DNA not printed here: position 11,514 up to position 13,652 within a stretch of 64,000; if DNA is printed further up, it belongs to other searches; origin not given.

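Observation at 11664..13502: DNA methyltransferase with six copies of the catalytic SPP(Y/F) motif (internal tandem expansion of motif IV)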

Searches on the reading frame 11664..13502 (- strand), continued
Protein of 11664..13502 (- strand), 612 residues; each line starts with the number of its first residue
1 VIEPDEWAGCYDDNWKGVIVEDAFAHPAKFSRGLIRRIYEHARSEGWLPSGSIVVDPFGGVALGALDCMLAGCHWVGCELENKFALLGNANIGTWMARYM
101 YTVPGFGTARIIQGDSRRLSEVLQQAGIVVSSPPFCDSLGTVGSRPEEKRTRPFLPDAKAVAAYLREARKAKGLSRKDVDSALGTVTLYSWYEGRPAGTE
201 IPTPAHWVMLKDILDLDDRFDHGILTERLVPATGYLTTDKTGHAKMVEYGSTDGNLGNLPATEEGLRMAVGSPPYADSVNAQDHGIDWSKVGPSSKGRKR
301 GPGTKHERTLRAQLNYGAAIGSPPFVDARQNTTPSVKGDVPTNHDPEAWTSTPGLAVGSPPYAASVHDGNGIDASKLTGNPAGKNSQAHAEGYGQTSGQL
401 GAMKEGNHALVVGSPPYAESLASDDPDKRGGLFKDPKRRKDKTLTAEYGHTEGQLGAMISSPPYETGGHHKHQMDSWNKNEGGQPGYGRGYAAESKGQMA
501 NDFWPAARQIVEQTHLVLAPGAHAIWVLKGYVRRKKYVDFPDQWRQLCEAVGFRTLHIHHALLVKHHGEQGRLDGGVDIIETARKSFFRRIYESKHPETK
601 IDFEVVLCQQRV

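Call 38: fold_search(model_id=the predicted structure, library=viral)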
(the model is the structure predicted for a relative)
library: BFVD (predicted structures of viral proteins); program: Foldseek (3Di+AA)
matches with E <= 10: 352; with E <= 0.001: 35
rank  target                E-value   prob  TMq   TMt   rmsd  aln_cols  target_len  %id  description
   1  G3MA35                7.2e-13  1.00  0.47  0.51   7.2       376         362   14  Gp294 [Bacillus phage G]
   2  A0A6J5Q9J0            1.9e-10  1.00  0.45  0.55   8.0       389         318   12  AdoMet_MTases domain containing protein [uncultured Caudovirales phage]
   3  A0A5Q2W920            3.1e-10  1.00  0.49  0.46   7.7       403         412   13  (no name in the UniProt tables at hand)
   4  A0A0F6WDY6            7.4e-10  1.00  0.44  0.36   7.8       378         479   11  DNA methylase [Mycobacterium phage Vincenzo]
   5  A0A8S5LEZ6            1.5e-09  1.00  0.40  0.59   9.3       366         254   13  Modification methylase (Fragment) [Siphoviridae sp. ct3CA7]
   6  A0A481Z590            2.0e-06  1.00  0.41  0.35   9.3       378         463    8  site-specific DNA-methyltransferase (cytosine-N(4)-specific) [Pithovirus LCPAC201]
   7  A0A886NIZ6            2.4e-06  1.00  0.39  0.40   9.7       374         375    8  (no name in the UniProt tables at hand)
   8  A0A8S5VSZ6            2.9e-06  1.00  0.38  0.21   9.9       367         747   11  (no name in the UniProt tables at hand)
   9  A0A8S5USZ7            9.5e-06  1.00  0.23  0.25   6.9       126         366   20  Putative modification methylase [Siphoviridae sp. ct4fm14]
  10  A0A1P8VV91            1.6e-05  1.00  0.29  0.15  20.9       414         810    9  (no name in the UniProt tables at hand)
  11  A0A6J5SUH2            2.1e-05  1.00  0.41  0.35   8.2       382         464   10  Uncharacterized protein [uncultured Caudovirales phage]
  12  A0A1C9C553            2.1e-05  1.00  0.36  0.48   9.2       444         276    8  Putative mRNA cap guanine-N7 methyltransferase [Heterosigma akashiwo virus 01]
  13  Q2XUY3                6.5e-05  1.00  0.30  0.42  17.0       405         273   11  (no name in the UniProt tables at hand)
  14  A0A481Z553            8.3e-05  1.00  0.23  0.23   5.4       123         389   14  Mycolic acid cyclopropane synthetase [Pithovirus LCPAC201]
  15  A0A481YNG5            1.1e-04  1.00  0.24  0.12   4.2       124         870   14  Methyltransferase [Pithovirus LCDPAC01]
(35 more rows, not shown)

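Call 40: search_dna_similar(query=P0085, collection=phages, mode=protein, max_evalue=1, max_rows=25)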
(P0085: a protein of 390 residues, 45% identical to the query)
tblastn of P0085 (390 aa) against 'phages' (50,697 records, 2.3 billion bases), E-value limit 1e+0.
Records with a match: 52; places in all: 52; records where one place covers at least 80% of the query: 0.
Best place of each record, by identity: <60% 52.
By first word of the organism name: Ralstonia 24; Burkholderia 12; Pseudomonas 6; Synechococcus 4; Staphylococcus 1; Variovorax 1; EBPR 1; Cyanophage 1; Anabaena 1; Caudoviricetes 1.
By host as written in the record: Ralstonia solanacearum 19; - 6; Synechococcus sp. WH8102 4; Burkholderia cenocepacia strain C6433 2; Burkholderia cenocepacia 7780 2; Burkholderia gladioli 2; Pseudomonas sp. ANT_H14 2; Burkholderia sp. 2; and 13 more.
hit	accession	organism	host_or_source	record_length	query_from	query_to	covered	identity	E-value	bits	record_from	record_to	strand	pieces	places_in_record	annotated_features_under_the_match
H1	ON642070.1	Burkholderia phage Carl1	Burkholderia cenocepacia Van1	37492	21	92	18%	31.9%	1e-2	44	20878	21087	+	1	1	DNA methylase | terminator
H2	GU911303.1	Burkholderia phage KS5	Burkholderia cenocepacia strain C6433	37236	21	92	18%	31.9%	3e-2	43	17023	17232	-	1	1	20: gp20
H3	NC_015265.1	Burkholderia phage KS5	Burkholderia cenocepacia strain C6433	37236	21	92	18%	31.9%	3e-2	43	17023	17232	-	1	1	20: site-specific DNA-methyltransferase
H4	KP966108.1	Burkholderia phage AP3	Burkholderia cenocepacia 7780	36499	21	92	18%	30.6%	2e-2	43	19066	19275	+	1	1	putative DNA methylase N-4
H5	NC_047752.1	Burkholderia phage AP3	Burkholderia cenocepacia 7780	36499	21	92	18%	30.6%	2e-2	43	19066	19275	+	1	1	DNA methyltransferase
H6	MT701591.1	Burkholderia phage Mana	Burkholderia gladioli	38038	21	92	18%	30.6%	4e-2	42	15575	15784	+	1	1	methyltransferase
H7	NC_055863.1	Burkholderia phage Mana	Burkholderia gladioli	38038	21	92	18%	30.6%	4e-2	42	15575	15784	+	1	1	DNA methyltransferase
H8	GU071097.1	Synechococcus phage S-SSM5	Synechococcus sp. WH8102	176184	50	114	17%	33.8%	2e-1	40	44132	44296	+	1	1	dam: DNA adenine methylase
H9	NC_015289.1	Synechococcus phage S-SSM5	Synechococcus sp. WH8102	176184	50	114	17%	33.8%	2e-1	40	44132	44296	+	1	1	dam: DNA adenine methylase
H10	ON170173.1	Ralstonia phage YO101_3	Ralstonia solanacearum S718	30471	18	92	19%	29.3%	3e-1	39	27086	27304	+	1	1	record has no annotation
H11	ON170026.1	Ralstonia phage YO006_4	Ralstonia solanacearum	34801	18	92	19%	29.3%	3e-1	39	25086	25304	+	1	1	record has no annotation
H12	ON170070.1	Ralstonia phage YO029_3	Ralstonia solanacearum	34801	18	92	19%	29.3%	3e-1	39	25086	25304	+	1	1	record has no annotation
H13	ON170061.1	Ralstonia phage YO023_2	Ralstonia solanacearum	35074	18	92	19%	29.3%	3e-1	39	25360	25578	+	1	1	record has no annotation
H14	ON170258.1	Ralstonia phage YO152_1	Ralstonia solanacearum R578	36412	18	92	19%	29.3%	3e-1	39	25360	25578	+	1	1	record has no annotation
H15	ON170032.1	Ralstonia phage YO009_3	Ralstonia solanacearum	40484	18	92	19%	29.3%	3e-1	39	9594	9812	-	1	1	record has no annotation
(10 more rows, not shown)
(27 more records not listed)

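Call 46: search_protein_representatives(protein=window:11664-13502:-)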
Query: 612 residues. Proteins with E-value up to 0.001 (for the whole library): 2412; up to 1e-10: 1807; up to 1e-30: 1027. The best 150 are listed.
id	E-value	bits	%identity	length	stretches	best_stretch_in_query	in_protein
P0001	0.0e+00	1444.3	100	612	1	1-612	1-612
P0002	5.5e-128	444.8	54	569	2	246-610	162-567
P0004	4.1e-124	432.0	55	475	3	388-611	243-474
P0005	6.9e-124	431.3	52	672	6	5-161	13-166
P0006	3.1e-122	425.8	56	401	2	368-611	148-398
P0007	1.3e-121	423.7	55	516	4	390-612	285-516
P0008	4.4e-121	422.0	51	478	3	6-276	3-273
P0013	5.0e-117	408.6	49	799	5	447-611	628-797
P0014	1.5e-116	407.1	50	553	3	380-594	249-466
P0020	1.3e-110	387.4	58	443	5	5-139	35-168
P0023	3.3e-108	379.5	53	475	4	2-148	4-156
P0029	1.4e-106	374.1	52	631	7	126-259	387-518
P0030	1.6e-106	373.9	58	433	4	3-141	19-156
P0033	1.8e-105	370.4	55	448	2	355-608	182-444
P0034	2.6e-105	369.9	48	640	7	5-138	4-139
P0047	1.3e-103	364.3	50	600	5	4-138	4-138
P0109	4.2e-96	339.5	42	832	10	6-147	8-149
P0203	2.3e-82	294.1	59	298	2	5-135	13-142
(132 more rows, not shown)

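Call 52: find_encoding_contigs(protein=P0001, flank=3000, max_places=8)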
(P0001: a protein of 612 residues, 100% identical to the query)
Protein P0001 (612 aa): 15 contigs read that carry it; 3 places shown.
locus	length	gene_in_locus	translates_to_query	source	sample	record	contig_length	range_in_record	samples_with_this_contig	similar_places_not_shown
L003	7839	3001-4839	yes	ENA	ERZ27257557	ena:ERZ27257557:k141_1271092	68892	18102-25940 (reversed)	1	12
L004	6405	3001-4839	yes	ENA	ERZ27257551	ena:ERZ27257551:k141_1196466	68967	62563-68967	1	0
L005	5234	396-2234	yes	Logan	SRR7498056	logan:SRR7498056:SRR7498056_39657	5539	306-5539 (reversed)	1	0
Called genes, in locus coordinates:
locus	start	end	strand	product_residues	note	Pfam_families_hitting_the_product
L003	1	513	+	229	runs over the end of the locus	-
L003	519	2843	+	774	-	PF08309:LVIVD (faint)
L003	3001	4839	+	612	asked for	PF01555:N6_N4_Mtase (faint)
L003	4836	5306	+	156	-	-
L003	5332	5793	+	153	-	-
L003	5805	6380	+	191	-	PF01183:Glyco_hydro_25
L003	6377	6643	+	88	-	-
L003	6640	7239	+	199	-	-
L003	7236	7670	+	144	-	-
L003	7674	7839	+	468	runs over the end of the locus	-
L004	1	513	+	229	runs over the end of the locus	-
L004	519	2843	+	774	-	PF08309:LVIVD (faint)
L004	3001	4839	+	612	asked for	PF01555:N6_N4_Mtase (faint)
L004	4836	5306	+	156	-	-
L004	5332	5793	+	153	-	-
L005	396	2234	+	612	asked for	PF01555:N6_N4_Mtase (faint)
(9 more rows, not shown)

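Call 53: find_related_loci(query=A2, collection=genome_contigs, flank=6000)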
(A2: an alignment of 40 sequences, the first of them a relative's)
Query A2 (390 aa) in genome_contigs; peptide patterns used: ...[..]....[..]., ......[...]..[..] (x = any residue, [..] = any of these).
67 stretches matched a pattern; 13 encode a relative of the query (tblastn E <= 1e-3); 13 distinct loci.
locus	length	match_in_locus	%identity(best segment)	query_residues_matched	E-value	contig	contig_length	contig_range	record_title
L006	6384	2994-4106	44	1-389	8e-98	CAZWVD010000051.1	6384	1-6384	MAG TPA_asm: uncultured Gammaproteobacteria bacterium isolate SRP170004_co1_469 genome assembly, contig: NODE_19774_leng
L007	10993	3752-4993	36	1-390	6e-76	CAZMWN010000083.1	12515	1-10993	MAG TPA_asm: uncultured Pirellulales bacterium isolate SRP214966_co5_345 genome assembly, contig: NODE_4688_length_12515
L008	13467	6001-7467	34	1-389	6e-72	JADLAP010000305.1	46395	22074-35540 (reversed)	MAG: Phycisphaeraceae bacterium isolate SJ132 c_000001429632, whole genome shotgun sequence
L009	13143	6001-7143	38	2-386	7e-72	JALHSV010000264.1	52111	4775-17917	MAG: Thermodesulfovibrionales bacterium isolate PFL7 seq_1405293, whole genome shotgun sequence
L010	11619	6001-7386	34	1-389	8e-72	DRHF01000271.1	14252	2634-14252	MAG TPA_asm: Desulfobacterales bacterium isolate HyVt-363 HyVt-363_k145_579260, whole genome shotgun sequence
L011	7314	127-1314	35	6-373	2e-59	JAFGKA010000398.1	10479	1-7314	MAG: Phycisphaerae bacterium isolate Zod_Metabat.304 k87_8175696, whole genome shotgun sequence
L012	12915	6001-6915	38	112-389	9e-43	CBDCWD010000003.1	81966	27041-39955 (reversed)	MAG: Nitrospirales bacterium isolate bfe0d4a2-ff9e-45cc-b07f-d7db846c6a6b genome assembly, contig: contig_3, whole genom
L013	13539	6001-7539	34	90-389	7e-41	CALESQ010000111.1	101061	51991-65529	MAG TPA_asm: uncultured Caldilineales bacterium isolate SRR5576001_bin.117_CONCOCT_v1.1_MAG genome assembly, contig: ERZ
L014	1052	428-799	54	4-127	7e-43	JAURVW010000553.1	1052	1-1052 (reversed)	MAG: Solirubrobacteraceae bacterium isolate E1_maxbin.035_sub E1_k141_153358, whole genome shotgun sequence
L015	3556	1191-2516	35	105-389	1e-39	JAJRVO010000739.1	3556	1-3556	MAG: Chloroflexota bacterium isolate Dive96_bin10.46 k141_4283521, whole genome shotgun sequence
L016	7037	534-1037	40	226-389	1e-30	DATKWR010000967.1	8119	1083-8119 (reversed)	MAG TPA_asm: Sedimentisphaerales bacterium isolate SMAG_U14168 k141_674241, whole genome shotgun sequence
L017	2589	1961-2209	53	6-88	2e-23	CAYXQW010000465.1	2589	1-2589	MAG TPA_asm: uncultured Bdellovibrionales bacterium isolate SRP192927_co6_8 genome assembly, contig: NODE_121238_length_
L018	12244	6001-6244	39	4-386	3e-6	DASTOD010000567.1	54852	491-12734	MAG TPA_asm: Candidatus Binatia bacterium isolate SMAG_U2161 k141_1426711, whole genome shotgun sequence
